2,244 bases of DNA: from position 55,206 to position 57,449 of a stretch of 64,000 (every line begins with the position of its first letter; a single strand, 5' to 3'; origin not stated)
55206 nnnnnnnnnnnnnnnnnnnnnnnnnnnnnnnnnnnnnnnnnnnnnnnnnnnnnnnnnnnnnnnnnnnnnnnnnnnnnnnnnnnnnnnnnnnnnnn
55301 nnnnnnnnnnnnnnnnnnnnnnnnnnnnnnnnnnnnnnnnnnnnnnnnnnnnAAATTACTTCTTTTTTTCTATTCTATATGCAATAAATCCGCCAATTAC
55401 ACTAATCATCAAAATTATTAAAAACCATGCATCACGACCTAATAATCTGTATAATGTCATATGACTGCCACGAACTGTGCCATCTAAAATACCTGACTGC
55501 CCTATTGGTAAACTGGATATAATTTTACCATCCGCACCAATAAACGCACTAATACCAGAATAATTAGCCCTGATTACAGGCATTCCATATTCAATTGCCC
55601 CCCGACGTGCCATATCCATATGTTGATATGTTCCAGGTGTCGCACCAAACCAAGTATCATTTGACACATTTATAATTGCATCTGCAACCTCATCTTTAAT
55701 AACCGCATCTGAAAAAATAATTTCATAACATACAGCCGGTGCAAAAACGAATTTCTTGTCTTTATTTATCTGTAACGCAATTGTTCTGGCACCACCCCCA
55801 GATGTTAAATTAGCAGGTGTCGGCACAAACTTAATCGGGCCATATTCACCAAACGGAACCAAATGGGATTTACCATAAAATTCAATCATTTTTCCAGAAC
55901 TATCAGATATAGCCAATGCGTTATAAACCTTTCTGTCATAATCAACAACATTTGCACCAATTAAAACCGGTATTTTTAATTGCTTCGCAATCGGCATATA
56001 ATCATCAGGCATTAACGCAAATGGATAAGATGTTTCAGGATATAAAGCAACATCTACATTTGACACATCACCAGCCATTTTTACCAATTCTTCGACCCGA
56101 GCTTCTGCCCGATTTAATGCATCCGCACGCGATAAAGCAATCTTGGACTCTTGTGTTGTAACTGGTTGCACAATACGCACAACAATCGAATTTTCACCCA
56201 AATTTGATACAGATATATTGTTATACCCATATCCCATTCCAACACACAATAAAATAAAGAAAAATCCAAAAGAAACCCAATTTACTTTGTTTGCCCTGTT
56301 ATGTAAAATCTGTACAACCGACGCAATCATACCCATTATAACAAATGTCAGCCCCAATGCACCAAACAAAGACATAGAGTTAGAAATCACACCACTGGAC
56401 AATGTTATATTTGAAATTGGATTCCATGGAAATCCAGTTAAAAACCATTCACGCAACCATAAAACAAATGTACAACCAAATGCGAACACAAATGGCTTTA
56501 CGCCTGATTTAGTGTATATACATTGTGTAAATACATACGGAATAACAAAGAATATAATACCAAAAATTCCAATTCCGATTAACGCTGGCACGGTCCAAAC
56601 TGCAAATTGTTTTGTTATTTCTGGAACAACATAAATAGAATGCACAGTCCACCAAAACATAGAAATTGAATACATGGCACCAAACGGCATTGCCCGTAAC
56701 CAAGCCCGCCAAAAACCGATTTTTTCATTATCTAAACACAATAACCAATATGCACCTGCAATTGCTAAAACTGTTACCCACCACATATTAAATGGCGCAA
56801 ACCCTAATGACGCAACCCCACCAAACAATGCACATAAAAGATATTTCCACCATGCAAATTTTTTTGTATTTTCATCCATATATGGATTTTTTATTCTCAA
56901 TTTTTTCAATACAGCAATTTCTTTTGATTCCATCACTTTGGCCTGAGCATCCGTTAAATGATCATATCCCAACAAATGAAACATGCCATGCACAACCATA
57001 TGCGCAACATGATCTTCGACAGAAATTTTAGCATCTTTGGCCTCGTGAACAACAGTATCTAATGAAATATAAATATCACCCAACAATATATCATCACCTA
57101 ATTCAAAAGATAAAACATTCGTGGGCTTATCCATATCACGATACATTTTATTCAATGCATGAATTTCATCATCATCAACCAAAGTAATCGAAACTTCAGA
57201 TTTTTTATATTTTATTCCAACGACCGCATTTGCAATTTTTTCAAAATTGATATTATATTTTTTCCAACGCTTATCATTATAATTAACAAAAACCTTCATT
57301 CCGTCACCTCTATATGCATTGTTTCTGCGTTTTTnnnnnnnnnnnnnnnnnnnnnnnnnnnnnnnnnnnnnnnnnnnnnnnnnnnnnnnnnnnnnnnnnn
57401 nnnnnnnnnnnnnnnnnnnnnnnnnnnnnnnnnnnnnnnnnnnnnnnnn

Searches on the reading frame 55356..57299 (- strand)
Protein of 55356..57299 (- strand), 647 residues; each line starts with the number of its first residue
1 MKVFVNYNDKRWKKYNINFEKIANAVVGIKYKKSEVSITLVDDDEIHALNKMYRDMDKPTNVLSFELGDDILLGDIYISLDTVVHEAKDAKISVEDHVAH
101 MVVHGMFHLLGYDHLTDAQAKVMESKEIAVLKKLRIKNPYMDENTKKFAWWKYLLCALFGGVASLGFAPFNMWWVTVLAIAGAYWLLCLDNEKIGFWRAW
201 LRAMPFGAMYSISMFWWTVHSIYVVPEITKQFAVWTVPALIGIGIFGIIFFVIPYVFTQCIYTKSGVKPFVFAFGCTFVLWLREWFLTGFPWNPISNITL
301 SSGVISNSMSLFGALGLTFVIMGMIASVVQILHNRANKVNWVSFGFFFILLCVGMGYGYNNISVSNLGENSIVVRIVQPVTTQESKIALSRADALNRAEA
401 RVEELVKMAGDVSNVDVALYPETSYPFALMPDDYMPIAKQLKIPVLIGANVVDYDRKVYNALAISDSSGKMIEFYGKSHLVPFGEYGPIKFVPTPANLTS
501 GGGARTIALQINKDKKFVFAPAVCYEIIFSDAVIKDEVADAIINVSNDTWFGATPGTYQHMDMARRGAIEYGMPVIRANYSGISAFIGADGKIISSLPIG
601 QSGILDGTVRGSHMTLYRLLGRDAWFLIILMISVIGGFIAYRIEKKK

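Call 57: search_protein_families(library=pfam, proteins=[window:55356-57299:-], max_evalue=0.00001)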
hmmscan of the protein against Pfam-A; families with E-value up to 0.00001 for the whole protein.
window:55356-57299:- (647 aa): 3 families
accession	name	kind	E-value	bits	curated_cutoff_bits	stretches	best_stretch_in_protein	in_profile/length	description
PF02130.23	YbeY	-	1.4e-34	119.1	25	1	15-134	7-129/129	Endoribonuclease YbeY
PF00795.27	CN_hydrolase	-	6.5e-21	75.3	23.2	1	434-611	67-248/256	Carbon-nitrogen hydrolase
PF20154.4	LNT_N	-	7.6e-18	65.6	27.1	1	160-322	2-154/159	Apolipoprotein N-acyltransferase N-terminal domain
